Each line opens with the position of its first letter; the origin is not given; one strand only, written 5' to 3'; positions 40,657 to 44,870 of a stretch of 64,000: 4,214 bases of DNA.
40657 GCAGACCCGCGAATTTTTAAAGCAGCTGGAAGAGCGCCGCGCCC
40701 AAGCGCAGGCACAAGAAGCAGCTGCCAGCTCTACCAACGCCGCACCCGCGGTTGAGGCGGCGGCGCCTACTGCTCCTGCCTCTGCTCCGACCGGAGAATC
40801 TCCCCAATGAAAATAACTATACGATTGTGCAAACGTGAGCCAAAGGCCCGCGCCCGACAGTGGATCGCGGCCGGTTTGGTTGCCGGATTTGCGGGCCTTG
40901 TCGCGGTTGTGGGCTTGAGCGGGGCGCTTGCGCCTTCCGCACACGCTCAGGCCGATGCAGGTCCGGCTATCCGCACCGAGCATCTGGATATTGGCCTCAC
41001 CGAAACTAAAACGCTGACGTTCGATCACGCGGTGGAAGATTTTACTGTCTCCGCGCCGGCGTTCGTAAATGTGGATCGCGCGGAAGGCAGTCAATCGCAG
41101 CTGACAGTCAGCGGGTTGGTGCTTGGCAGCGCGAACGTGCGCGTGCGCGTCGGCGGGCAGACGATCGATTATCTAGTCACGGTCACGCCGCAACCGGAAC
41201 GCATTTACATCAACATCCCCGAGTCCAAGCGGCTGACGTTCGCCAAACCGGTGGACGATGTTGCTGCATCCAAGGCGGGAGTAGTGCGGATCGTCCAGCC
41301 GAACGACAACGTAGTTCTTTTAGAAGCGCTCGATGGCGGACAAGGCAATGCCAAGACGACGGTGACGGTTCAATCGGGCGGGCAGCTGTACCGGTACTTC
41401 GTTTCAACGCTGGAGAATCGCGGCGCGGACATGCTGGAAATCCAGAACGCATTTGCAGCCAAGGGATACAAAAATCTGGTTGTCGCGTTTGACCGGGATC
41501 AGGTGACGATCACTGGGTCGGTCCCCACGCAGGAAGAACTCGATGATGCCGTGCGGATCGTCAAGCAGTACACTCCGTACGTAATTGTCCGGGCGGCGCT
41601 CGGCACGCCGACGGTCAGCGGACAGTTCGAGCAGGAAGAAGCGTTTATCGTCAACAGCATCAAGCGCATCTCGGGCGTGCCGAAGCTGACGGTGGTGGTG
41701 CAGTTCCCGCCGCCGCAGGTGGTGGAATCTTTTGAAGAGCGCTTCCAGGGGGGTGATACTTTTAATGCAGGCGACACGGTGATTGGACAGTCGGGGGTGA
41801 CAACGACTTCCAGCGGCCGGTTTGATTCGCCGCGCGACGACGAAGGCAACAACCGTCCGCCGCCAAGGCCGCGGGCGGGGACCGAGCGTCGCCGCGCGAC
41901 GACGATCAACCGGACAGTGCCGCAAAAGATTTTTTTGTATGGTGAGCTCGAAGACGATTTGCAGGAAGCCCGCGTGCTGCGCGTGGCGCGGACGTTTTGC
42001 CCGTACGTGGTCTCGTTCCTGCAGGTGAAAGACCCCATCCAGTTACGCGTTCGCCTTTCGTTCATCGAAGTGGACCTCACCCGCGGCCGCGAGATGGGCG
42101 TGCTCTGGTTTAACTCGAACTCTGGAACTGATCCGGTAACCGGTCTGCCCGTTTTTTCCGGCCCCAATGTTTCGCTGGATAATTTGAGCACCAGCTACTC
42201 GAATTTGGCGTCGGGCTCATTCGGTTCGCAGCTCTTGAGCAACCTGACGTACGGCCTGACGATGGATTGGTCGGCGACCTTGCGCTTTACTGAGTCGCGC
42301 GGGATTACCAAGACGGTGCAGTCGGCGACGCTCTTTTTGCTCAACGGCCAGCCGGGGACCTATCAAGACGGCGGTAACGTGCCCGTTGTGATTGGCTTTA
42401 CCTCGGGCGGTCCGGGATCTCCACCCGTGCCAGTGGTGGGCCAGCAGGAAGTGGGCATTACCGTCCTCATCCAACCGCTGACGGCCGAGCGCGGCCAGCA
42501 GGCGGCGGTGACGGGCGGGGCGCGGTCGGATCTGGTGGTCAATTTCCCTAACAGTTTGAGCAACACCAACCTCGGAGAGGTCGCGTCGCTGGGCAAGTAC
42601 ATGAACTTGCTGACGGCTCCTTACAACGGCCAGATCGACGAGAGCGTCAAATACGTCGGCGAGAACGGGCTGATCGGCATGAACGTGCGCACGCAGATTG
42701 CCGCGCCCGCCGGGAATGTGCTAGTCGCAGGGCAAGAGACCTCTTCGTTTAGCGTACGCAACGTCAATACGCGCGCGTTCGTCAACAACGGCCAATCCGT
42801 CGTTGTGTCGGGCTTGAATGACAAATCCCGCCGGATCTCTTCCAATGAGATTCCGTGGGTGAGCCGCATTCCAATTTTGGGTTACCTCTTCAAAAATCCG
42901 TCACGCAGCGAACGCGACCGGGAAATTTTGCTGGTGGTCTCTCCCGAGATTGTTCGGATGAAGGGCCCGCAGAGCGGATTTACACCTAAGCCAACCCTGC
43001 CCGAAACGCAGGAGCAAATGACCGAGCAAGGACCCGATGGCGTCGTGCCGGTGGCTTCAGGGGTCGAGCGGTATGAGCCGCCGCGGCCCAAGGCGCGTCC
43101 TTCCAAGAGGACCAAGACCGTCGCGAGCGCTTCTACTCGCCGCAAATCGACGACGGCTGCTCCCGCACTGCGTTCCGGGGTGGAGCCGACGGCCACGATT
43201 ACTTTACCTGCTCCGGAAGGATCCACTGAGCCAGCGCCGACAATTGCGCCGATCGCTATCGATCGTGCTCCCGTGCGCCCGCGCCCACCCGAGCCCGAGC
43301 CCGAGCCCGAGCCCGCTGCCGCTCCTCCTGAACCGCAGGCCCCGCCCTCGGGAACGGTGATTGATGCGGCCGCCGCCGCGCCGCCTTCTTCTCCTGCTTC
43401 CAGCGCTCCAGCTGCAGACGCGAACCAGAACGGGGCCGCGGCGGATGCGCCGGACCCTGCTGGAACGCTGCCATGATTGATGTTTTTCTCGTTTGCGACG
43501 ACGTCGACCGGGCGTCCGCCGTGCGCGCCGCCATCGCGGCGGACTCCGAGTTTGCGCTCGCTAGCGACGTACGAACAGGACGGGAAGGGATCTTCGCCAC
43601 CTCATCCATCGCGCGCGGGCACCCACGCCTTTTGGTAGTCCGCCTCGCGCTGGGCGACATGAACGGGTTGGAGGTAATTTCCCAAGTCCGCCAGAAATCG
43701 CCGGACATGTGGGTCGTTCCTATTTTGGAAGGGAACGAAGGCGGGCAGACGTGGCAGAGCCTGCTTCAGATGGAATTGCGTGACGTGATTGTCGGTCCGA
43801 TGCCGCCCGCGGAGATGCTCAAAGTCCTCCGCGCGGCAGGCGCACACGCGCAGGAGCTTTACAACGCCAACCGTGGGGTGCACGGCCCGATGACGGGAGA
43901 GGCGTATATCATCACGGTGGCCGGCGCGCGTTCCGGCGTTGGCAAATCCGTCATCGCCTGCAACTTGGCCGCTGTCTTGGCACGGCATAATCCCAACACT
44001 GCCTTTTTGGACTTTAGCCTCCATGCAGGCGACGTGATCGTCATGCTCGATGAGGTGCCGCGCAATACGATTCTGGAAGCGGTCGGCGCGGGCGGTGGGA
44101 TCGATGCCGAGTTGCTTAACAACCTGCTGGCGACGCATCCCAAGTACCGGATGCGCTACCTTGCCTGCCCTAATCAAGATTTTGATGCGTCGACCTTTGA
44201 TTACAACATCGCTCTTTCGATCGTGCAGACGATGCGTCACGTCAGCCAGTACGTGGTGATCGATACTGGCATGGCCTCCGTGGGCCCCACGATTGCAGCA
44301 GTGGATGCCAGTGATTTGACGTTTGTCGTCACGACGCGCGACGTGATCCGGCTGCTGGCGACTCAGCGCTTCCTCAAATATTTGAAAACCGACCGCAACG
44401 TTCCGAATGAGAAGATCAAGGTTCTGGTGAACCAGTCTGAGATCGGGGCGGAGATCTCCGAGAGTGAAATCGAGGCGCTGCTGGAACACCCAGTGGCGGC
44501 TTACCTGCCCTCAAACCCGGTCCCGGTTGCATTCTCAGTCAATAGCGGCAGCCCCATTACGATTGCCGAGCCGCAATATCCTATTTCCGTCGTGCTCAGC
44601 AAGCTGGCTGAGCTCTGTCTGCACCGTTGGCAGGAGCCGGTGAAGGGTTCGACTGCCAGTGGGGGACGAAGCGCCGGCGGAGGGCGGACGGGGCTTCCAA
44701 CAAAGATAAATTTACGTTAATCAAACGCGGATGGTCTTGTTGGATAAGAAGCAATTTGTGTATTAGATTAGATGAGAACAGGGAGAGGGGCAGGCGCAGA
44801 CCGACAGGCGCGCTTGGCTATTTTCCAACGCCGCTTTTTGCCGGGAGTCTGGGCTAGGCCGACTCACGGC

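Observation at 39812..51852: Complete-looking Tad/Cpa machine with no Flp pilin and no prepilin peptidase gene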

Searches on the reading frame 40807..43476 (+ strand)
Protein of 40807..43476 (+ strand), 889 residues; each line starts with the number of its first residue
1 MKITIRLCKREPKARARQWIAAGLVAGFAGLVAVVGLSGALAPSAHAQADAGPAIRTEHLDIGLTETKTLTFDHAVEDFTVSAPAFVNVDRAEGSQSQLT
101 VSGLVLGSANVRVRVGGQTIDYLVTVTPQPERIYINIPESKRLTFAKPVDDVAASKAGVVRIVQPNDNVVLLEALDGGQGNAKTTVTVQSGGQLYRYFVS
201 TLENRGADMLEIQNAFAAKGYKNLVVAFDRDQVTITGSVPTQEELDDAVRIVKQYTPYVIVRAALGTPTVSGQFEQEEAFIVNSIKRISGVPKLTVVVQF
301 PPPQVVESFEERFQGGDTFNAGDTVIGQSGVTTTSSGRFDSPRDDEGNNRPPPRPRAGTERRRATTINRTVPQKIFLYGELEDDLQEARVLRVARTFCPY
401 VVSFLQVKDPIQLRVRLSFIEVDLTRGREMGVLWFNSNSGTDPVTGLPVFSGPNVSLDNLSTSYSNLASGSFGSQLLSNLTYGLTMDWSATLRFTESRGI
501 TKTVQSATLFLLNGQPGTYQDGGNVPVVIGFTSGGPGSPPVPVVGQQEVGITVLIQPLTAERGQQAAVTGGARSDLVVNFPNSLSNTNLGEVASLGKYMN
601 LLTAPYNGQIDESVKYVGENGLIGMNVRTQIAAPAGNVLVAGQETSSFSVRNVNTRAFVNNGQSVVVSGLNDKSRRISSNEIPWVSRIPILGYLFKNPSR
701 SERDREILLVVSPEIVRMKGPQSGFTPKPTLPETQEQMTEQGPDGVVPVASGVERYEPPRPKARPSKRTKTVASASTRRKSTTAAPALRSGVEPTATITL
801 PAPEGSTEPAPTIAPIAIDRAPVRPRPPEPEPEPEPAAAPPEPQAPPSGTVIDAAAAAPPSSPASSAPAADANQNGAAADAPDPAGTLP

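Call 3: search_protein_families(library=pfam, proteins=[window:40807-43476:+], max_evalue=0.01)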
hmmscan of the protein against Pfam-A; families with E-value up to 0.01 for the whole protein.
window:40807-43476:+ (889 aa): 2 families
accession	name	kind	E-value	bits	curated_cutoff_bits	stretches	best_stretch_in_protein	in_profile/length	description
PF00263.26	Secretin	-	6.3e-25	88.2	27.5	1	618-717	68-169/169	Bacterial type II and III secretion system protein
PF04972.22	BON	-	8.2e-05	23.3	27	1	220-259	20-58/69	BON domain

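Call 35: search_protein_families(library=ncbifam, proteins=[window:40807-43476:+], max_evalue=0.001)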
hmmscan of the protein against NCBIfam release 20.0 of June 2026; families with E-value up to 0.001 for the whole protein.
window:40807-43476:+ (889 aa): 8 families
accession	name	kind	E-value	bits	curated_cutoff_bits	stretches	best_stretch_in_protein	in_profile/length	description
TIGR02517.1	type_II_gspD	equivalog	6.5e-25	87.6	351.35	2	617-719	491-593/600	type II secretion system secretin GspD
TIGR02515.1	IV_pilus_PilQ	subfamily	2.7e-16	59.6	284.35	1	618-716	330-427/428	type IV pilus secretin PilQ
TIGR02519.1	pilus_MshL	equivalog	2.8e-14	52.8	250.2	1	646-716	220-290/290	pilus (MSHA type) biogenesis protein MshL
TIGR02516.1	type_III_yscC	equivalog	4.4e-13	48.6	238.45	1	650-717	395-462/463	type III secretion system outer membrane ring subunit SctC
NF010083.0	PRK13568.1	equivalog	7.3e-11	41.5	554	1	617-717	318-418/419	DNA uptake porin HofQ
NF042912.1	Amuc_1098_fam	equivalog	6.4e-09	34.4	750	1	648-719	728-799/805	Amuc_1098 family type IV pilus outer membrane protein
NF007851.2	PRK10560.1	exception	2e-05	23.6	598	1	620-718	313-411/412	DNA uptake porin HofQ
NF011873.0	PRK15346.1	equivalog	4.2e-05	22.4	524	1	652-703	430-481/499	EscC/YscC/HrcC family type III secretion system outer membrane ring protein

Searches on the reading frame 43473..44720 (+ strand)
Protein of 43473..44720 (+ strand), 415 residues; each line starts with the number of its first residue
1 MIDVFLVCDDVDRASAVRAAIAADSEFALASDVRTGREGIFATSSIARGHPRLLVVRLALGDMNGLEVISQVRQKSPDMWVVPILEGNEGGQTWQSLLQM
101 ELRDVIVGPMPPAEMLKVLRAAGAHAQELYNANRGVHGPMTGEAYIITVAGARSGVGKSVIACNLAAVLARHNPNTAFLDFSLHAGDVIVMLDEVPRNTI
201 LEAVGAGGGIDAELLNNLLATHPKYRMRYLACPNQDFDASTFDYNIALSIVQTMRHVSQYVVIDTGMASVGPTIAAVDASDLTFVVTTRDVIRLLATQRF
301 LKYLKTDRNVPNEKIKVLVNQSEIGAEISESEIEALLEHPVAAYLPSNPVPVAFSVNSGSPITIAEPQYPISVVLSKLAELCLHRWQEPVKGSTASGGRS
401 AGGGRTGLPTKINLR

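Call 3: search_protein_families(library=pfam, proteins=[window:43473-44720:+], max_evalue=0.01)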
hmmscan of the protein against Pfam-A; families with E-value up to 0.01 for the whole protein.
window:43473-44720:+ (415 aa): 4 families
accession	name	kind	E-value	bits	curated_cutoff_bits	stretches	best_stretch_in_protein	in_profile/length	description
PF01656.29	CbiA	-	2e-06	28.2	25.4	1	147-266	1-54/125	CobQ/CobB/MinD/ParA nucleotide binding domain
PF00072.30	Response_reg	-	7.5e-06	26.5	30.2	1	6-119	3-110/111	Response regulator receiver domain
PF10609.15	ParA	-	8.3e-06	25.8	27.1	1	145-193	4-52/246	NUBPL iron-transfer P-loop NTPase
PF13481.12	AAA_25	-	0.00022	21.3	27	1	144-271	33-157/195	AAA domain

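Call 35: search_protein_families(library=ncbifam, proteins=[window:43473-44720:+], max_evalue=0.001)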
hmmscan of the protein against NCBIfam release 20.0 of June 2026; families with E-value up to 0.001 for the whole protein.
window:43473-44720:+ (415 aa): 11 families
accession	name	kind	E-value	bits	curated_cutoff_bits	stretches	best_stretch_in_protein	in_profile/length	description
TIGR03815.1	CpaE_hom_Actino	equivalog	1.4e-15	57.3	154.45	1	81-349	62-309/340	septum site-determining protein Ssd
TIGR01968.1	minD_bact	equivalog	7.7e-10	38.5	212.9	1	145-366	2-221/261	septum site-determining protein MinD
TIGR01969.1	minD_arch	subfamily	1.6e-09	37.3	201.75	1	146-382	2-230/251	cell division ATPase MinD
NF041546.1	ParA_partition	equivalog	1.2e-07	31.5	180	0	250-339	69-159/203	ParA family partition ATPase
TIGR03371.1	cellulose_yhjQ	equivalog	1.4e-07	31.3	157.85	0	146-182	3-39/246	cellulose biosynthesis protein BcsQ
NF041136.1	MrpORP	equivalog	5e-06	26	450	1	147-193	8-54/365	iron-sulfur cluster carrier protein MrpORP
NF007935.0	PRK10651.1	equivalog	1.7e-05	24.1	250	1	14-124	19-125/216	two-component system response regulator NarL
TIGR01005.1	eps_transp_fam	subfamily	1.8e-05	23.2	411.7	1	142-278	544-676/754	exopolysaccharide transport protein family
NF011896.0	PRK15369.1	equivalog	1.9e-05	24.4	242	1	13-89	15-88/211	two component system response regulator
NF033791.1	ActR_PrrA_rreg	equivalog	0.00012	22.1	250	0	12-114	10-108/173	ActR/PrrA/RegA family redox response regulator transcription factor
NF041946.1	LuxO_transreg_Vib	equivalog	0.00027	19.8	800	1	32-82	22-72/463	quorum-sensing sigma-54 dependent transcriptional regulator LuxO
